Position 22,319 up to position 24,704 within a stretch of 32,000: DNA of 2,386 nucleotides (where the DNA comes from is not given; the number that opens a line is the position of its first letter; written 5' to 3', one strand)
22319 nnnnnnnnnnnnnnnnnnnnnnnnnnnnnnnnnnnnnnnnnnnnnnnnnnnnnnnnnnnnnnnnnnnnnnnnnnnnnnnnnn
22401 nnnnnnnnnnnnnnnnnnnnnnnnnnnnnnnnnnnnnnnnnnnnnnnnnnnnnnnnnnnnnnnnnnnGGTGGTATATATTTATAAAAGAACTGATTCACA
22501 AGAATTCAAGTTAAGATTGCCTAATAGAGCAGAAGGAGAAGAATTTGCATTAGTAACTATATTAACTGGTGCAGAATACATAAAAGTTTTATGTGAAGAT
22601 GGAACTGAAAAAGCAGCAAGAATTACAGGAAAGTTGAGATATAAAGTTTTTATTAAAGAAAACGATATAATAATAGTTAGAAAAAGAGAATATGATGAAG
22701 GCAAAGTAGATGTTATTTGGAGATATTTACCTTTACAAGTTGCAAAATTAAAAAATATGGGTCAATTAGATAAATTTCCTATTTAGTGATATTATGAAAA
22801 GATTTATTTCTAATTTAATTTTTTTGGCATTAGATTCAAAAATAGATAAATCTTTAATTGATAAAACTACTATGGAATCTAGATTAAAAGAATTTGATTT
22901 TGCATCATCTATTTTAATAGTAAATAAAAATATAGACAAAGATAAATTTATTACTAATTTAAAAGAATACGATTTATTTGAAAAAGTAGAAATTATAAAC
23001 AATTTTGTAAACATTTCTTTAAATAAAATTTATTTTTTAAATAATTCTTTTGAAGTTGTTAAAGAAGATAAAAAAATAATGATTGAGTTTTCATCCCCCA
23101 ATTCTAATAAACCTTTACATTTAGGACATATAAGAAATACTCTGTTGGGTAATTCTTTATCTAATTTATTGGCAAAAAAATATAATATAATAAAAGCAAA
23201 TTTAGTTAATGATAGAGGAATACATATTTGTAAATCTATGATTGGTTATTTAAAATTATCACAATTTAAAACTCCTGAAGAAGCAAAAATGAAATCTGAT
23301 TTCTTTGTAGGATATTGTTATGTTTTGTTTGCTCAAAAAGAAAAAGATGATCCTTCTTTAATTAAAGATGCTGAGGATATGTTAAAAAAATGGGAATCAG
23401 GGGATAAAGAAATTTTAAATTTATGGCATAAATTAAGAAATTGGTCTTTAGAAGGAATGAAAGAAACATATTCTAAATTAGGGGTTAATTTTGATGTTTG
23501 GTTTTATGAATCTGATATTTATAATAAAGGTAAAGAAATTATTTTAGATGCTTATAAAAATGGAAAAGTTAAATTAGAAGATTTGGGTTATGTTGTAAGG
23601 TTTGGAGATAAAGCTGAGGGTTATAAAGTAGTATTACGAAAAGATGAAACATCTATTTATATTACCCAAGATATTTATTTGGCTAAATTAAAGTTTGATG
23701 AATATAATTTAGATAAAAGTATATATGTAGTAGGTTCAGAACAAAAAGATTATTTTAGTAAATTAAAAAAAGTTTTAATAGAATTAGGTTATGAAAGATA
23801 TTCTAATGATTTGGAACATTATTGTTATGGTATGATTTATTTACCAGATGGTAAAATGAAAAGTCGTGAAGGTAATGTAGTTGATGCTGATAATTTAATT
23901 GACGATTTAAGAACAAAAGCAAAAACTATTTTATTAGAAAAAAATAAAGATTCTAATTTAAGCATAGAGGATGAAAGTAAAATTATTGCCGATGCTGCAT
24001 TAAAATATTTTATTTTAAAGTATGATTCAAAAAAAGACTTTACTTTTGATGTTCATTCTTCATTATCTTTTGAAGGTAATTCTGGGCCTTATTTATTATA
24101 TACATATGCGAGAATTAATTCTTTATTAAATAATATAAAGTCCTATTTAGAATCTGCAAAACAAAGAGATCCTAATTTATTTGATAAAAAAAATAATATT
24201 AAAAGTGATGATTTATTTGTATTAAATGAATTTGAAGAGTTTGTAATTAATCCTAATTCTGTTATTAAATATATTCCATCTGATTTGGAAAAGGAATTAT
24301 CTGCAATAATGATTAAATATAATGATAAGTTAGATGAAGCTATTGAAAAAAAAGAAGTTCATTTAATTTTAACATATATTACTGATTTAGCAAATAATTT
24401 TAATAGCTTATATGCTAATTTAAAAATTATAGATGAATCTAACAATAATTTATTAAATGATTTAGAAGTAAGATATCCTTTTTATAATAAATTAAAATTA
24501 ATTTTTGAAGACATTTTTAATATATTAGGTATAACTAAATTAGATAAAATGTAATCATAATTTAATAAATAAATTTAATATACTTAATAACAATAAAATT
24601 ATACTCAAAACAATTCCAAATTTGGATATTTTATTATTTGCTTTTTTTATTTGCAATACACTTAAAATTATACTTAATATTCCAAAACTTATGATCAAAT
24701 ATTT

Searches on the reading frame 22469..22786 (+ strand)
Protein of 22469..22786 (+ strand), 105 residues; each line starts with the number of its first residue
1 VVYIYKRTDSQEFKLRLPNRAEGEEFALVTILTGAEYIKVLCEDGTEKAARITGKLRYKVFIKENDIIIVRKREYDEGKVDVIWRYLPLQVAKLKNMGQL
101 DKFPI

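Call 103: search_protein_families(library=pfam, proteins=[window:22469-22786:+], max_evalue=0.01)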
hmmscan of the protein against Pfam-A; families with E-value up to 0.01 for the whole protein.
window:22469-22786:+ (105 aa): 1 family
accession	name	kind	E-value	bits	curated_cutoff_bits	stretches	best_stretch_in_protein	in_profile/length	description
PF01176.25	eIF-1a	-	1.9e-13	50.2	30.2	1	23-85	1-64/64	Translation initiation factor 1A / IF-1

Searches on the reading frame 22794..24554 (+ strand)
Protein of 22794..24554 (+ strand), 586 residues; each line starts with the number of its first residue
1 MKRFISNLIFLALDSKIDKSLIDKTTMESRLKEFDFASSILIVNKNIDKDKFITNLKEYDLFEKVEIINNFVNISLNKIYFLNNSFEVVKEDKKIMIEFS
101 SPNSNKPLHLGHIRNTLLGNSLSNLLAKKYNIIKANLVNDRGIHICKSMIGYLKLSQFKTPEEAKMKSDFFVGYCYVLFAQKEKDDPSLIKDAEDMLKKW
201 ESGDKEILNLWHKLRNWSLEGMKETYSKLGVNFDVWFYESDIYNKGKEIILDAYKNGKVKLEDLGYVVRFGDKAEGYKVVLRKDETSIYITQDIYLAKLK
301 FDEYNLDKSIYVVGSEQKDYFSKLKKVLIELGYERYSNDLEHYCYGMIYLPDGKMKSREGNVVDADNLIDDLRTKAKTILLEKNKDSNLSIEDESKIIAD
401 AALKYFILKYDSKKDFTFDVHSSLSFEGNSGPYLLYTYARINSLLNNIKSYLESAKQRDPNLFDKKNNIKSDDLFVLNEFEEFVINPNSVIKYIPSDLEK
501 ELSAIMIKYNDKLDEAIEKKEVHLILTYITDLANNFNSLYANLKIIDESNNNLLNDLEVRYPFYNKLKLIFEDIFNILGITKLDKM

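Call 23: search_protein_families(library=pfam, proteins=[window:22794-24554:+], max_evalue=0.01)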
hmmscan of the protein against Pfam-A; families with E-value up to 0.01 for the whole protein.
window:22794-24554:+ (586 aa): 2 families
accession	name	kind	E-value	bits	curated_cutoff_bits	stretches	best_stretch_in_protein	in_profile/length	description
PF00750.26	tRNA-synt_1d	-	4.3e-45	154.6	23.3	1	88-419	15-348/349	tRNA synthetases class I (R), catalytic domain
PF05746.21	DALR_1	-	4.6e-15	56.2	22.3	1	434-586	1-117/117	DALR anticodon binding domain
